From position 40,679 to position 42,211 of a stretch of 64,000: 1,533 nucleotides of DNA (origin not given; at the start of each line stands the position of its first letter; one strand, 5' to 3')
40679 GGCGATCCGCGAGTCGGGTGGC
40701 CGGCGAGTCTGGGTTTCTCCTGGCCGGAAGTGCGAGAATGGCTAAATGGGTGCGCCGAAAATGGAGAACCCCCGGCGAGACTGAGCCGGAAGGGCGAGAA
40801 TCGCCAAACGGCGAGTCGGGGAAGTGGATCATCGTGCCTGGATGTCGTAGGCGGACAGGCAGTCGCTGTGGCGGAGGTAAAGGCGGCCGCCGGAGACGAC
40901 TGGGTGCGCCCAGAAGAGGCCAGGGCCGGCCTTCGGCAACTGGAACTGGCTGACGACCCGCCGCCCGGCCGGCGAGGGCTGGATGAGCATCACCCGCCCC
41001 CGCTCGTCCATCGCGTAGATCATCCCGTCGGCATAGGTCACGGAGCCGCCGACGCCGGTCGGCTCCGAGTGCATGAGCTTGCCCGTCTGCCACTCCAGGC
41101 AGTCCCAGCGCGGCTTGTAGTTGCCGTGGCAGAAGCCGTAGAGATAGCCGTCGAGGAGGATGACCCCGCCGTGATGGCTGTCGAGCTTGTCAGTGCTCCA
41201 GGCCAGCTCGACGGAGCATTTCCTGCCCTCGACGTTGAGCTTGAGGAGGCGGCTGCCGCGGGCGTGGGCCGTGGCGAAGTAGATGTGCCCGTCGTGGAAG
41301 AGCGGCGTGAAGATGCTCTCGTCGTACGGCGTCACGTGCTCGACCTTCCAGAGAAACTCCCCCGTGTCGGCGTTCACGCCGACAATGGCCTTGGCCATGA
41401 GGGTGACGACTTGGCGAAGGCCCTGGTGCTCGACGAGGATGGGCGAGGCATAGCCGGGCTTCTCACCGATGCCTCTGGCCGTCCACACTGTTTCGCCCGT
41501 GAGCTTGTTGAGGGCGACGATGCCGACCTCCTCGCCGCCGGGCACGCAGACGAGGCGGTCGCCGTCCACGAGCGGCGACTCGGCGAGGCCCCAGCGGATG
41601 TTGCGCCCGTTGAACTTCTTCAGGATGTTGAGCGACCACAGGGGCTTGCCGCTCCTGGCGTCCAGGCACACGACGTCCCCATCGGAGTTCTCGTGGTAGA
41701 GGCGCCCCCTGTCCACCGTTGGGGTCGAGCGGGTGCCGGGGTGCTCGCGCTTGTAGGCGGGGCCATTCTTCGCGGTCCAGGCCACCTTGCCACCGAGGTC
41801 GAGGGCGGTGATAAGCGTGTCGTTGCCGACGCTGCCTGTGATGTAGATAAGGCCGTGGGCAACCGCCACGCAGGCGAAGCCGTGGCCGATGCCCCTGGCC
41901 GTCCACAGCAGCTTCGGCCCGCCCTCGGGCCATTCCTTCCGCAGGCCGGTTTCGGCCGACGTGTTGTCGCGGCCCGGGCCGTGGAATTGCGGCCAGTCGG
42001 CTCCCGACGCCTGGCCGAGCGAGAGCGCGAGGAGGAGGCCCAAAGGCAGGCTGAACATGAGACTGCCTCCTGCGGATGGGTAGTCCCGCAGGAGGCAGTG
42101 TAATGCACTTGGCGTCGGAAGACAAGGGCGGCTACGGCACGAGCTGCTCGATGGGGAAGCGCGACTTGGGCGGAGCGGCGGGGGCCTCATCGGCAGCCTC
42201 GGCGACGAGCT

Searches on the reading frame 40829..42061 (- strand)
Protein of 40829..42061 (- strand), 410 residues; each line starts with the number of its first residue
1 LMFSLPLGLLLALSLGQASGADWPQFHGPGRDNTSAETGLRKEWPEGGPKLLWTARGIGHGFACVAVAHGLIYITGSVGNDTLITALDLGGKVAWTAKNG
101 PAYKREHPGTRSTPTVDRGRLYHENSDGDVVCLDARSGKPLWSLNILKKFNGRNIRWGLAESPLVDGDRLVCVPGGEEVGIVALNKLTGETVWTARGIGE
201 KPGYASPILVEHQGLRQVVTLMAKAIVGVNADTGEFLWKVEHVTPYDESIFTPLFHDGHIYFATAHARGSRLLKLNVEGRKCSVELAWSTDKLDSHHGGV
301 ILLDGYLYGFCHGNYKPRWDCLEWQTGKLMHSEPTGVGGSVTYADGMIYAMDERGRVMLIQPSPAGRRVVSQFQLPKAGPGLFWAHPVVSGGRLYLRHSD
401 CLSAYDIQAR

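Call 8: search_protein_families(library=pfam, proteins=[window:40829-42061:-])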
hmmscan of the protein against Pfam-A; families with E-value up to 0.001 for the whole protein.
window:40829-42061:- (410 aa): 3 families
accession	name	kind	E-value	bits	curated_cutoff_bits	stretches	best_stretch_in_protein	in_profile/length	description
PF13360.13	PQQ_2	-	1.2e-24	87.7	27.6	1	81-308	2-211/233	Outer membrane protein assembly factor BamB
PF01011.28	PQQ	-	3.3e-09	36.4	26.7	1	92-145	28-84/595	Glucose/ethanol/alcohol dehydrogenase, beta-propeller domain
PF13570.13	Beta-prop_ACSF4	-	3.6e-08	33.6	133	1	126-289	69-250/329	Beta-alanine-activating enzyme, beta-propeller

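Call 13: find_encoding_contigs(protein=window:40829-42061:-, flank=3000, max_places=6)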
Protein window:40829-42061:- (410 aa): no gene with exactly this product is on record in the collection.

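Call 28: find_homologous_proteins(query=window:40829-42061:-, max_evalue=1e-40)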
Query window:40829-42061:- (410 aa): 7921 proteins with E <= 1e-40 among 8000 candidates; the best 120 are listed.
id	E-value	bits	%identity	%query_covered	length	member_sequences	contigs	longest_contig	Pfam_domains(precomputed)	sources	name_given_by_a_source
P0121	2.2e-285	964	100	100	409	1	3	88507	PF01011.29,PF13360.14,PF13570.14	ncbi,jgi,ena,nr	ncbi:MAG TPA: PQQ-binding-like beta-propeller repeat protein [Planctomycetota bacterium]|nr:PQQ-bind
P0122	6.4e-239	811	85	96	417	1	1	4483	PF01011.29,PF13360.14,PF13570.14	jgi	-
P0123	1.7e-236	803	84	95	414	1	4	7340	PF13360.14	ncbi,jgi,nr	ncbi:MAG: hypothetical protein FJ290_27030 [Planctomycetes bacterium]|nr:hypothetical protein [Planc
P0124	4.1e-236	802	84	99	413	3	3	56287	PF01011.29,PF13360.14,PF13570.14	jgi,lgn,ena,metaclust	metaclust:\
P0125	3.8e-232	789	80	100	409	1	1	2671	PF01011.29,PF13360.14,PF13570.14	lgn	-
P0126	3.3e-227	772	80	96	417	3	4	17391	PF01011.29,PF13360.14,PF13570.14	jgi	-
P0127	2.5e-223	760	79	100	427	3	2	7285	PF01011.29,PF13360.14,PF13570.14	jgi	jgi:outer membrane protein assembly factor BamB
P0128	3.1e-220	749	79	96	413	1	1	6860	PF01011.29,PF13360.14,PF13570.14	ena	-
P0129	5.3e-217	739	78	95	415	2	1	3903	PF01011.29,PF13360.14,PF13570.14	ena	-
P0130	4.4e-216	736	78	95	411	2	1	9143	PF01011.29,PF13360.14,PF13570.14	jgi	-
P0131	3.0e-215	733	76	99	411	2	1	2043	PF01011.29,PF13360.14,PF13570.14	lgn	-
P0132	1.2e-211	721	76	95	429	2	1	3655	PF13360.14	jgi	-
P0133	3.6e-192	657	65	100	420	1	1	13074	PF01011.29,PF13360.14,PF13570.14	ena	-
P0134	2.1e-189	648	68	95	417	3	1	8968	PF01011.29,PF13360.14,PF13570.14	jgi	-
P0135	1.5e-185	635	66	98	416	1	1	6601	PF13360.14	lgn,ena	-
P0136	4.3e-183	627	65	96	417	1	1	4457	PF01011.29,PF13360.14,PF13570.14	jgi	-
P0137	1.4e-182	625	62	100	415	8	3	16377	PF01011.29,PF13360.14,PF13570.14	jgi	-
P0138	3.8e-181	621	64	98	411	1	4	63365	PF01011.29,PF13360.14,PF13570.14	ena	-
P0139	8.3e-180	616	64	99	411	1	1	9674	PF01011.29,PF13360.14,PF13570.14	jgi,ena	-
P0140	9.5e-170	583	61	95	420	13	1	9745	PF01011.29,PF13360.14,PF13570.14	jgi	-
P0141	2.0e-168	579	61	95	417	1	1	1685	PF01011.29,PF13360.14,PF13570.14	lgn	-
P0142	2.0e-168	579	62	98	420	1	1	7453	PF01011.29,PF13360.14,PF13570.14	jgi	-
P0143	1.0e-166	573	59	100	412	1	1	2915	PF01011.29,PF13360.14,PF13570.14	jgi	jgi:outer membrane protein assembly factor BamB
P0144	1.8e-166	572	61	95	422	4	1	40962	PF01011.29,PF13360.14,PF13570.14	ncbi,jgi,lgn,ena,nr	ncbi:MAG TPA: PQQ-binding-like beta-propeller repeat protein [Phycisphaerae bacterium]|nr:PQQ-bindin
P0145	2.2e-166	572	60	99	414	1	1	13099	PF01011.29,PF13360.14,PF13570.14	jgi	-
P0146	4.6e-166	571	60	99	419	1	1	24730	PF01011.29,PF13360.14,PF13570.14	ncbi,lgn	ncbi:MAG: PQQ-binding-like beta-propeller repeat protein [Candidatus Brocadiia bacterium]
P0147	1.1e-165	570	58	100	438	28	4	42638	PF01011.29,PF13360.14,PF13570.14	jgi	jgi:outer membrane protein assembly factor BamB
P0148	1.9e-165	569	61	97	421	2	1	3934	PF01011.29,PF13360.14,PF13570.14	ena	-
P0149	3.2e-165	568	59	100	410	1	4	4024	PF01011.29,PF13360.14,PF13570.14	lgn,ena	-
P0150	7.3e-165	567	57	100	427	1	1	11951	PF01011.29,PF13360.14,PF13570.14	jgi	jgi:outer membrane protein assembly factor BamB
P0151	2.1e-164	565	61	96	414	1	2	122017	PF01011.29,PF13360.14,PF13570.14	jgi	-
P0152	3.4e-164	565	58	97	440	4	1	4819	PF01011.29,PF13360.14,PF13570.14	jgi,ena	-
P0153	3.8e-164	565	57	98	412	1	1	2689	PF01011.29,PF13360.14,PF13570.14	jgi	-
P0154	3.9e-164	565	61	95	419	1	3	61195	PF01011.29,PF13360.14,PF13570.14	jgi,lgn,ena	-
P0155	4.3e-164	564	58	100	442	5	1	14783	PF01011.29,PF13360.14,PF13570.14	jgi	jgi:outer membrane protein assembly factor BamB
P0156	5.5e-164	564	59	98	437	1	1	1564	PF01011.29,PF13360.14,PF13570.14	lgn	-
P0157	1.2e-163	563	60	95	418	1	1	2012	PF01011.29,PF13360.14,PF13570.14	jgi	jgi:outer membrane protein assembly factor BamB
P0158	1.3e-163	563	61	95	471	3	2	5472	PF01011.29,PF13360.14,PF13570.14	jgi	jgi:outer membrane protein assembly factor BamB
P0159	2.3e-163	562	58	98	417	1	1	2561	PF01011.29,PF13360.14,PF13570.14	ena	-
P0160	2.7e-163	562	61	98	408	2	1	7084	PF01011.29,PF23727.2,PF13360.14,PF13570.14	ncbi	-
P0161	3.1e-163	562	58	100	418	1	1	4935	PF01011.29,PF13360.14,PF13570.14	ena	-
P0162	3.8e-163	561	60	98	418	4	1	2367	PF01011.29,PF13360.14,PF13570.14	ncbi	-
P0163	8.0e-163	560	58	98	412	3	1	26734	PF01011.29,PF13360.14,PF13570.14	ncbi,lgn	-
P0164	2.2e-162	559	60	95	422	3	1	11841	PF01011.29,PF13360.14,PF13570.14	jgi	-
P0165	3.1e-162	558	59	95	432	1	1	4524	PF01011.29,PF13360.14,PF13570.14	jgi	jgi:outer membrane protein assembly factor BamB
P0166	3.2e-162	558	60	94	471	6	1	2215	PF01011.29,PF13360.14,PF13570.14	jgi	jgi:outer membrane protein assembly factor BamB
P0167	4.1e-162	558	58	99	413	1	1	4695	PF01011.29,PF13360.14,PF13570.14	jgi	-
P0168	6.8e-162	557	56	98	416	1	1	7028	PF01011.29,PF13360.14,PF13570.14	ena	-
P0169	7.1e-162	557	59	95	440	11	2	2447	PF01011.29,PF13360.14,PF13570.14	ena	-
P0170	1.8e-161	556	56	98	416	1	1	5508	PF01011.29,PF13360.14,PF13570.14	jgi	-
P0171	2.2e-161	555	61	95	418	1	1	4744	PF01011.29,PF13360.14,PF13570.14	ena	-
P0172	7.1e-161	554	58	100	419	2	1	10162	PF01011.29,PF13360.14,PF13570.14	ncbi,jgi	-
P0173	1.7e-160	553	60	94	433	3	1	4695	PF01011.29,PF13360.14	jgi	-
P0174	1.9e-160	552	60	97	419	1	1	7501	PF01011.29,PF13360.14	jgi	-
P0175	3.9e-160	551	58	97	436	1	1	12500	PF01011.29,PF13360.14,PF13570.14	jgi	jgi:outer membrane protein assembly factor BamB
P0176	4.0e-160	551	59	97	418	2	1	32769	PF01011.29,PF13360.14,PF13570.14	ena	-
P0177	6.2e-160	551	55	100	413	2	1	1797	PF01011.29,PF13360.14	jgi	-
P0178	1.0e-159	550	59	95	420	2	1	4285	PF01011.29,PF13360.14,PF13570.14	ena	-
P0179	1.9e-159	549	59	98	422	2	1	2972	PF01011.29,PF13360.14,PF13570.14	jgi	-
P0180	2.3e-159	549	60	95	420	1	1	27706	PF01011.29,PF13360.14,PF13570.14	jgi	-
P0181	2.4e-159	549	56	100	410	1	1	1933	PF01011.29,PF13360.14,PF13570.14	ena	-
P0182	2.5e-159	549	60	95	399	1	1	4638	PF01011.29,PF13360.14,PF13570.14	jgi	jgi:outer membrane protein assembly factor BamB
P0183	3.5e-159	548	56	98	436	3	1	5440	PF01011.29,PF13360.14,PF13570.14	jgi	-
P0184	3.6e-159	548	59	95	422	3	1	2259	PF01011.29,PF13360.14,PF13570.14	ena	-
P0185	5.8e-159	547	57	98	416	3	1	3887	PF01011.29,PF13360.14,PF13570.14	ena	-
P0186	1.1e-158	547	58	98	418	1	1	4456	PF13360.14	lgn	-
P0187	1.3e-158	546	58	100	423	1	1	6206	PF01011.29,PF13360.14,PF13570.14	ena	-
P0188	2.2e-158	546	58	95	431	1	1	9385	PF01011.29,PF13360.14,PF13570.14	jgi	-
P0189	2.3e-158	545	57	100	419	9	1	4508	PF01011.29,PF13360.14,PF13570.14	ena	-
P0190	2.5e-158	545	58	95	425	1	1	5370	PF01011.29,PF13360.14,PF13570.14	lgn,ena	-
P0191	2.6e-158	545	58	98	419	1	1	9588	PF01011.29,PF13360.14,PF13570.14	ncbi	-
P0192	2.7e-158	545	60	95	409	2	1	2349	PF01011.29,PF13360.14,PF13570.14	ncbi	ncbi:MAG: outer membrane protein assembly factor BamB family protein [Planctomycetota bacterium]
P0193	4.2e-158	545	56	99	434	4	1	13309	PF01011.29,PF13360.14,PF13570.14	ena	-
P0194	4.5e-158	545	58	97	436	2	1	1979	PF01011.29,PF13360.14,PF13570.14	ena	-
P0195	7.5e-158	544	60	96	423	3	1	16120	PF01011.29,PF13360.14,PF13570.14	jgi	-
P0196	1.8e-157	543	58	99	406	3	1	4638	PF01011.29,PF23727.2,PF13360.14,PF13570.14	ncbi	-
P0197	2.8e-157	542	58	95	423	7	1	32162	PF01011.29,PF13360.14,PF13570.14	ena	-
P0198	3.1e-157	542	58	98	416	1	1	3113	PF01011.29,PF13360.14,PF13570.14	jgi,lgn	jgi:outer membrane protein assembly factor BamB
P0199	3.5e-157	542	56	99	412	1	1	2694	PF01011.29,PF13360.14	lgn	-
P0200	4.6e-157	541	58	98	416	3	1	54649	PF01011.29,PF13360.14,PF13570.14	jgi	-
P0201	5.5e-157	541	59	95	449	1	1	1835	PF01011.29,PF13360.14,PF13570.14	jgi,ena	-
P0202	1.2e-156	540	56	97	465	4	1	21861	PF01011.29,PF13360.14,PF13570.14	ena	-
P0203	1.2e-156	540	56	100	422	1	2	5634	PF01011.29,PF13360.14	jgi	-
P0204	1.5e-156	540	58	94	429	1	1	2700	PF01011.29,PF13360.14,PF13570.14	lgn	-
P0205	1.6e-156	539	58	95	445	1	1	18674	PF01011.29,PF13360.14,PF13570.14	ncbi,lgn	ncbi:MAG: PQQ-binding-like beta-propeller repeat protein [bacterium]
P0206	1.7e-156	539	59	95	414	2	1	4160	PF01011.29,PF13360.14,PF13570.14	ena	-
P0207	2.3e-156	539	57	95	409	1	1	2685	PF01011.29,PF13360.14,PF13570.14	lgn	-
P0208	2.7e-156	539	59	95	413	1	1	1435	PF01011.29,PF13360.14,PF13570.14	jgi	-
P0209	2.8e-156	539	57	99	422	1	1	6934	PF01011.29,PF13360.14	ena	-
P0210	2.9e-156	539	56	98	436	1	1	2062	PF01011.29,PF13360.14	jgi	jgi:hypothetical protein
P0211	2.9e-156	539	57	99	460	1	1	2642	PF01011.29,PF13360.14,PF13570.14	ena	-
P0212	3.9e-156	538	61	91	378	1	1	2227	PF01011.29,PF13360.14,PF13570.14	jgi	jgi:outer membrane protein assembly factor BamB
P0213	4.1e-156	538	57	100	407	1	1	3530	PF01011.29,PF13360.14,PF13570.14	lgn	-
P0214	7.9e-156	537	58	95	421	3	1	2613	PF01011.29,PF13360.14,PF13570.14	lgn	-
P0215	8.8e-156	537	57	98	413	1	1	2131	PF01011.29,PF13360.14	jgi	-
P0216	1.5e-155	536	57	100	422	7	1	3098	PF01011.29,PF13360.14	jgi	-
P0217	1.7e-155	536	58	98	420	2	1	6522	PF01011.29,PF13360.14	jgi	jgi:outer membrane protein assembly factor BamB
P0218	2.4e-155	536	57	95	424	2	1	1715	PF01011.29,PF13360.14,PF13570.14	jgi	-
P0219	2.9e-155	535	59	94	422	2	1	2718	PF01011.29,PF13360.14,PF13570.14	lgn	-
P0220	3.3e-155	535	55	100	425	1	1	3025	PF01011.29,PF13360.14,PF13570.14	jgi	-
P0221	4.1e-155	535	58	97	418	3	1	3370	PF01011.29,PF13360.14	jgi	-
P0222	4.1e-155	535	59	95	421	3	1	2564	PF01011.29,PF13360.14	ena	-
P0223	5.9e-155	534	57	96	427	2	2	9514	PF01011.29,PF13360.14,PF13570.14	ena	-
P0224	6.9e-155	534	56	97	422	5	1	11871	PF01011.29,PF13360.14,PF13570.14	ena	-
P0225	8.3e-155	534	58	95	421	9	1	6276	PF01011.29,PF13360.14,PF13570.14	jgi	jgi:outer membrane protein assembly factor BamB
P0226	1.2e-154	533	59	99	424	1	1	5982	PF01011.29,PF13360.14,PF13570.14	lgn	-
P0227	1.5e-154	533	56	99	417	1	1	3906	PF01011.29,PF13360.14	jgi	jgi:outer membrane protein assembly factor BamB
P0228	2.4e-154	532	59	95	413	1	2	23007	PF01011.29,PF13360.14,PF13570.14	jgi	-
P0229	2.9e-154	532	56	100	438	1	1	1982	PF01011.29,PF13360.14,PF13570.14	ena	-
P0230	3.1e-154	532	57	96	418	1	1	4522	PF01011.29,PF13360.14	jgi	jgi:outer membrane protein assembly factor BamB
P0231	3.8e-154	532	57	99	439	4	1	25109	PF01011.29,PF13360.14,PF13570.14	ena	-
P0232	3.8e-154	532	59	95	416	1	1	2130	PF01011.29,PF13360.14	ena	-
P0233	4.9e-154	531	55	98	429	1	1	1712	PF01011.29,PF13360.14,PF13570.14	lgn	-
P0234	6.0e-154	531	60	95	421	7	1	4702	PF01011.29,PF13360.14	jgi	-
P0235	8.3e-154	530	56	100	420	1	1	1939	PF01011.29,PF13360.14,PF13570.14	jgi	jgi:outer membrane protein assembly factor BamB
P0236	1.0e-153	530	56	97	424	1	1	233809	PF01011.29,PF13360.14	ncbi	-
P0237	1.1e-153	530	57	95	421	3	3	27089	PF01011.29,PF13360.14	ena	-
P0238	1.1e-153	530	58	98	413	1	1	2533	PF01011.29,PF13360.14,PF13570.14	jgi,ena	-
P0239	1.2e-153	530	56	98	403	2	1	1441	PF01011.29,PF13360.14,PF13570.14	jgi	jgi:outer membrane protein assembly factor BamB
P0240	1.4e-153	530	57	94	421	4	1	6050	PF01011.29,PF13360.14,PF13570.14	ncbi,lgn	ncbi:MAG: PQQ-binding-like beta-propeller repeat protein [Phycisphaerae bacterium]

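Call 31: find_encoding_contigs(protein=P0124, flank=4000, max_places=4)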
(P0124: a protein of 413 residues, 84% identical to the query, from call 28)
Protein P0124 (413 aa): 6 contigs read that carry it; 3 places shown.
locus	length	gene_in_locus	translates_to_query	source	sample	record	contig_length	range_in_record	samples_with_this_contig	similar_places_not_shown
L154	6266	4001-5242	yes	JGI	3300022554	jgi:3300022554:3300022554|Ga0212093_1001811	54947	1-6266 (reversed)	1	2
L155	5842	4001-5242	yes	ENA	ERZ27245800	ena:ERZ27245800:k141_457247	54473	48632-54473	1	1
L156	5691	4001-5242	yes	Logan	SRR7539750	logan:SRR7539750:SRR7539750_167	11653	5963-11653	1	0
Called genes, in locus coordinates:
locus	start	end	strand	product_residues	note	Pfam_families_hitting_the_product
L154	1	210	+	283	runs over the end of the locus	PF00528:BPD_transp_1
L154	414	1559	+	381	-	PF04055:Radical_SAM, PF13186:SPASM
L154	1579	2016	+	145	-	PF01451:LMWPc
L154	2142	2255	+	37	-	PF13192:Thioredoxin_3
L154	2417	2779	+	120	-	-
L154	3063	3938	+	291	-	-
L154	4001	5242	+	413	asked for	PF13570:Beta-prop_ACSF4 (weak), PF13360:PQQ_2, PF01011:PQQ (faint)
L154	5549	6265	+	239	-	?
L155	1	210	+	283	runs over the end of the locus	PF00528:BPD_transp_1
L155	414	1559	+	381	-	PF04055:Radical_SAM, PF13186:SPASM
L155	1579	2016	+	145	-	PF01451:LMWPc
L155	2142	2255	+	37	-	PF13192:Thioredoxin_3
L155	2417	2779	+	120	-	-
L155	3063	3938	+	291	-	-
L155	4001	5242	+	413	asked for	PF13570:Beta-prop_ACSF4 (weak), PF13360:PQQ_2, PF01011:PQQ (faint)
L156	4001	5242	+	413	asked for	PF13570:Beta-prop_ACSF4 (weak), PF13360:PQQ_2, PF01011:PQQ (faint)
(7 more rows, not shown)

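Call 32: find_encoding_contigs(protein=P0123, flank=4000, max_places=4)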
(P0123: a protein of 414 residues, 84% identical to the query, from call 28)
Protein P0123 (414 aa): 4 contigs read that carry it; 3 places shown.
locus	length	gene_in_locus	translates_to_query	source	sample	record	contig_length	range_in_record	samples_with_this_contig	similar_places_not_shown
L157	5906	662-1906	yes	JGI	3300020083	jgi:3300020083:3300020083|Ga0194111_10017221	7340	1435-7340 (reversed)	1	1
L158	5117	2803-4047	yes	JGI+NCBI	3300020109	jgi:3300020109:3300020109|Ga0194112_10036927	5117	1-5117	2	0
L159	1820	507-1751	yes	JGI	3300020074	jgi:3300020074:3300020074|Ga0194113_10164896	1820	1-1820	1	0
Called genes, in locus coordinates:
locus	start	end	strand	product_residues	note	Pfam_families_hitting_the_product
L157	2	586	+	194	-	?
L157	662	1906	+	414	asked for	PF13360:PQQ_2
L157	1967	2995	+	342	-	-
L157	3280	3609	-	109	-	PF13676:TIR_2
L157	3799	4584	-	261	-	-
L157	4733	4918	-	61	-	PF09926:DUF2158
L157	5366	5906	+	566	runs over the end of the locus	PF00884:Sulfatase, PF01663:Phosphodiest (faint), PF16347:SGSH_C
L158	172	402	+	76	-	PF13192:Thioredoxin_3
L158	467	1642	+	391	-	PF13386:DsbD_2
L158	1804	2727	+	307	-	-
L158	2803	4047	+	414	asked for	PF13360:PQQ_2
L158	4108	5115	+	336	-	?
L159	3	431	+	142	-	?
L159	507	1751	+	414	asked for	PF13360:PQQ_2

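Call 33: find_encoding_contigs(protein=P0126, flank=4000, max_places=4)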
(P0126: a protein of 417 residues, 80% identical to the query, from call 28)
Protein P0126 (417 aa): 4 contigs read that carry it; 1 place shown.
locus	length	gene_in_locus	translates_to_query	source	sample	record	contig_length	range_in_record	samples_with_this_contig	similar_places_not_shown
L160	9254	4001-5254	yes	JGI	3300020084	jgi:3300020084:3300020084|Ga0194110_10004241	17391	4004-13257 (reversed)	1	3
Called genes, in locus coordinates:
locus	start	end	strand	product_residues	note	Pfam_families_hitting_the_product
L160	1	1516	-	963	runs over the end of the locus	PF03023:MurJ, PF01554:MatE (weak)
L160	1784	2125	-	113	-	-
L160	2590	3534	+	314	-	-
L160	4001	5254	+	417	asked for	PF13360:PQQ_2, PF13570:Beta-prop_ACSF4 (weak), PF01011:PQQ (faint), PF13360:PQQ_2 (weak)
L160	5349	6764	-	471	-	-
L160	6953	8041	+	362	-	PF00294:PfkB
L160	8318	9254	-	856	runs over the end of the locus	-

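Call 37: find_encoding_contigs(protein=P0122, flank=1500, max_places=3)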
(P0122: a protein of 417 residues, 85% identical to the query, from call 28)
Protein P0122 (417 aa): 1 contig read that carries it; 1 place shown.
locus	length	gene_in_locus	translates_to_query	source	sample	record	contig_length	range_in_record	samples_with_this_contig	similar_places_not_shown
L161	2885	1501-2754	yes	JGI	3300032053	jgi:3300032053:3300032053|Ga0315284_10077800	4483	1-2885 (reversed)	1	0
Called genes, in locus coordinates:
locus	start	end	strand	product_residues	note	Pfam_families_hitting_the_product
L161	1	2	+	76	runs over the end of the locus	PF13192:Thioredoxin_3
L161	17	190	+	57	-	-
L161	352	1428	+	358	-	-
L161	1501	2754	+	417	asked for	PF13360:PQQ_2, PF01011:PQQ (faint), PF13570:Beta-prop_ACSF4 (weak), PF13360:PQQ_2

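Call 38: find_encoding_contigs(protein=P0127, flank=1500, max_places=3)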
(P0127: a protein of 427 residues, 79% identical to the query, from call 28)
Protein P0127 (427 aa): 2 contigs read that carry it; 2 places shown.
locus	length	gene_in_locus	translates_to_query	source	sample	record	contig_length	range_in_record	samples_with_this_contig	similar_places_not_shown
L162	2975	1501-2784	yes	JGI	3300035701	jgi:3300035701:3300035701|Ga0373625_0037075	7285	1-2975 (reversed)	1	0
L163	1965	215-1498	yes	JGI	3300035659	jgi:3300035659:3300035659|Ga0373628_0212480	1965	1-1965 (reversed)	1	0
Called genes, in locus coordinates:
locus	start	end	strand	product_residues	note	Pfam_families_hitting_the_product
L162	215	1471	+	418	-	-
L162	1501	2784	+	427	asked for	PF13360:PQQ_2, PF01011:PQQ (faint), PF13570:Beta-prop_ACSF4 (weak), PF13360:PQQ_2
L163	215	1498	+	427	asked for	PF13360:PQQ_2, PF01011:PQQ (faint), PF13570:Beta-prop_ACSF4 (weak), PF13360:PQQ_2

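Call 39: find_encoding_contigs(protein=P0130, flank=1500, max_places=3)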
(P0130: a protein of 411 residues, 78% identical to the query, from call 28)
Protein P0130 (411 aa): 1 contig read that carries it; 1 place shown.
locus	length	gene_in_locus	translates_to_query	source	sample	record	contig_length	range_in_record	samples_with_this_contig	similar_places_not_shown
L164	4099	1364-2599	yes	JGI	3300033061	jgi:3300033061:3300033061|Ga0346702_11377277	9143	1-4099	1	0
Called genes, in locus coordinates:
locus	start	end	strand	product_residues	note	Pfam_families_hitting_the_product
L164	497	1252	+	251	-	PF00977:His_biosynth, PF02581:TMP-TENI (faint), PF01207:Dus (faint), PF03060:NMO (faint), PF05690:ThiG (faint)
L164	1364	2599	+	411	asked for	PF13360:PQQ_2, PF01011:PQQ (faint), PF13570:Beta-prop_ACSF4 (weak), PF13360:PQQ_2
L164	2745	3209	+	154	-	PF02525:Flavodoxin_2 (faint), PF03358:FMN_red, PF12724:Flavodoxin_5 (weak)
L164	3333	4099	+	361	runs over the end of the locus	PF00246:Peptidase_M14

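Call 41: find_encoding_contigs(protein=P0128, flank=1500, max_places=3)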
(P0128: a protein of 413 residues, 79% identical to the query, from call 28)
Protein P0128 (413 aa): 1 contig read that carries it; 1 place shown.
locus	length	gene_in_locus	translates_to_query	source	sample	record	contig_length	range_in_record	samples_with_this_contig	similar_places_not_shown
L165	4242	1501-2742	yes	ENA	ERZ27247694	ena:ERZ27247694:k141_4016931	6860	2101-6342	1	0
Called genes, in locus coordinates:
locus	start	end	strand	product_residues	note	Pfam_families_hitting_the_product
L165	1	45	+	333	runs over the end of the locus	PF08241:Methyltransf_11 (faint), PF01555:N6_N4_Mtase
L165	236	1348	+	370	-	-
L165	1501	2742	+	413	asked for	PF13360:PQQ_2, PF01011:PQQ (faint), PF13360:PQQ_2, PF13570:Beta-prop_ACSF4 (weak)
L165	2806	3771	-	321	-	PF04015:DUF362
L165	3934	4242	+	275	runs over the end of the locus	?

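Call 69: search_protein_families(library=ncbifam, proteins=[window:40829-42058:-], max_evalue=1)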
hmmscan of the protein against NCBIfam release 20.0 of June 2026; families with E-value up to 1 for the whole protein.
window:40829-42058:- (409 aa): 6 families
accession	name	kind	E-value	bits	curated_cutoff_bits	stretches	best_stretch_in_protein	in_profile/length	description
TIGR03300.1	assembly_YfgL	equivalog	1.7e-14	53.3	285.2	1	91-360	41-295/377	outer membrane protein assembly factor BamB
NF008351.0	PRK11138.1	equivalog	8.5e-11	40.9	423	1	110-244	62-191/394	outer membrane protein assembly factor BamB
TIGR03075.1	PQQ_enz_alc_DH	subfamily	5.1e-10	38.6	480.05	1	65-203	66-206/530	PQQ-dependent dehydrogenase, methanol/ethanol family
TIGR04528.1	acido_non_PQQ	subfamily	1.4e-06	27.3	650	1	85-195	71-180/493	acido-empty-quinoprotein group A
NF053615.1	SerThrKinAfsKStmc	equivalog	0.012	14.2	1300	1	77-146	528-602/809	protein serine/threonine kinase AfsK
TIGR02261.1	benz_CoA_red_D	equivalog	0.037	13.2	312.85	1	253-278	75-98/262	benzoyl-CoA reductase subunit D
